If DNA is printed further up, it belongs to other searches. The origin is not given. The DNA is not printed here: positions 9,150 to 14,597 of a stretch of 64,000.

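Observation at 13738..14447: C-terminal domain of the giant secreted protein carries a clan-CD-like His/Cys dyad (possible self-processing or effector peptidase)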

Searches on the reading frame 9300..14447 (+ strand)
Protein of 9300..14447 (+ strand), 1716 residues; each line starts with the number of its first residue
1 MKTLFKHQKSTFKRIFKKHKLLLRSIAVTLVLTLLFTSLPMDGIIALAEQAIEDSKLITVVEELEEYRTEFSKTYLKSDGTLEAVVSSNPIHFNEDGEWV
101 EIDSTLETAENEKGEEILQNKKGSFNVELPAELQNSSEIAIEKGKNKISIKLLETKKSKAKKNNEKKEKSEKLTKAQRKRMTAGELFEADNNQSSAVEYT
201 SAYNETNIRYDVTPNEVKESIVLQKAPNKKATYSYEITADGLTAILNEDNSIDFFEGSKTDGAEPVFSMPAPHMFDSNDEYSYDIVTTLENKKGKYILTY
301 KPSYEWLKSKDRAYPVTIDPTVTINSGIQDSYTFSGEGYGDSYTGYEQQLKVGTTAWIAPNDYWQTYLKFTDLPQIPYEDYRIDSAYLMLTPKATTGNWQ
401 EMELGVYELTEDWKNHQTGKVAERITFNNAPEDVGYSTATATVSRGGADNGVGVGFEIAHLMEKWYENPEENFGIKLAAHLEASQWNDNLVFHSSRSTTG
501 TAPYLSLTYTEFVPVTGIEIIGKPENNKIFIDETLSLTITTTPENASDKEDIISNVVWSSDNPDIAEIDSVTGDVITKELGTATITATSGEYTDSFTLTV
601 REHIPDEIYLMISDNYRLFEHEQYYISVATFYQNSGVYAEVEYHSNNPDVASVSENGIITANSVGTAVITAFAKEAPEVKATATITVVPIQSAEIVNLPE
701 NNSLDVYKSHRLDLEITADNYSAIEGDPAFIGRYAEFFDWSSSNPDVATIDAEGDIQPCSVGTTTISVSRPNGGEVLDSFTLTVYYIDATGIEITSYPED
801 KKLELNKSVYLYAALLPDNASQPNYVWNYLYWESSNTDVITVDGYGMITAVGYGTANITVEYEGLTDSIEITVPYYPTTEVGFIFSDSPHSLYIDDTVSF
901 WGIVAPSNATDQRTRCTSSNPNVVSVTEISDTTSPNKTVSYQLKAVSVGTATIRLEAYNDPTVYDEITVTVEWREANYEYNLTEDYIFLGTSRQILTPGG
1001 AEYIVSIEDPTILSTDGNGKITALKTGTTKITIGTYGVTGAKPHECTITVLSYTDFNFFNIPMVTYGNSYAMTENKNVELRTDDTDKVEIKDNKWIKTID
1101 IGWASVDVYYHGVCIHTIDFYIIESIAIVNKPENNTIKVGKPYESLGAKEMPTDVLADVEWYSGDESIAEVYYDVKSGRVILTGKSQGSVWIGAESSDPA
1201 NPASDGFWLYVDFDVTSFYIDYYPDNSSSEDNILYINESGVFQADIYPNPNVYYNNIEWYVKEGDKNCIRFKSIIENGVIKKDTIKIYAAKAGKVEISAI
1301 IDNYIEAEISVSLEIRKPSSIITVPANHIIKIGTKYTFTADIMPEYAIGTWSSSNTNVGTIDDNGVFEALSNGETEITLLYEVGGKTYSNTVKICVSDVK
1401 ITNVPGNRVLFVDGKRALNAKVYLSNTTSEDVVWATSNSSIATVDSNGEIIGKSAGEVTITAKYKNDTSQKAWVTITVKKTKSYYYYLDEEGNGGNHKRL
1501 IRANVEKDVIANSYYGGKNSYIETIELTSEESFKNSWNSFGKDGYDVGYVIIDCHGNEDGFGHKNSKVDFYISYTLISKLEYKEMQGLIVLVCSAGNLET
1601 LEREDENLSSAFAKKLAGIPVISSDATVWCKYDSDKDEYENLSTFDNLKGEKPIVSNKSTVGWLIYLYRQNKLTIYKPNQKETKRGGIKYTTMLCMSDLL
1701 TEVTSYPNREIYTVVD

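Call 5: search_protein_families(library=pfam, proteins=[window:9300-14447:+], max_evalue=1)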
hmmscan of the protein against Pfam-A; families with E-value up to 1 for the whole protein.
window:9300-14447:+ (1716 aa): 6 families
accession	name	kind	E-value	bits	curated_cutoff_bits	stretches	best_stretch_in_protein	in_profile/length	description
PF02368.24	Big_2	-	2.9e-59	197.4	22.8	9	523-600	8-79/79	Bacterial Ig-like domain (group 2)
PF22359.2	Big-like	-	1.4e-10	41.7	27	3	640-671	2-33/48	Bacterial Ig-like domain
PF21461.3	HL_N-beta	-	4.3e-09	36.5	27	2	1427-1471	9-51/57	Hyaluronate lyase, N-terminal beta-sheet domain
PF23486.1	Ig_TMEM132_5th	-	7.9e-05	23.2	28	0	742-784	90-132/137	TMEM132 fifth domain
PF25354.1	Ig_NUP210_16th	-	8.1e-05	22.5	27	1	557-586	31-60/72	NUP210-like, Ig-like domain 16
PF15550.11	Draxin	-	0.17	12.2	27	1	71-206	26-160/324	Draxin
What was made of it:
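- Checked: The last Ig-type Pfam match ends at residue 1471 (call 5).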

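Call 6: search_protein_families(library=ncbifam, proteins=[window:9300-14447:+], max_evalue=1)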
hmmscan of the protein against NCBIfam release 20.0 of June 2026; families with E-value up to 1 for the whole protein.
window:9300-14447:+ (1716 aa): 2 families
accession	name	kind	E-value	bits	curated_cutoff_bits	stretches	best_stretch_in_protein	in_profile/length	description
NF033679.1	DNRLRE_dom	domain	3.3e-15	56.5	34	1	337-508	7-164/164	DNRLRE domain-containing protein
NF053514.2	JUQZ_fam_ocin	equivalog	1.4e-07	31.8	40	1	835-860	66-91/107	BLB8/JUQZ-1 family protein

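Call 37: find_encoding_contigs(protein=window:9300-14447:+, flank=6000, max_places=4)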
Protein window:9300-14447:+ (1716 aa): no gene with exactly this product is on record in the collection.
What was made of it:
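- Tried and rejected: The exact-sequence lookup of the 1716-aa protein returned 'not on record' (call 37), so the source organism is unnamed.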
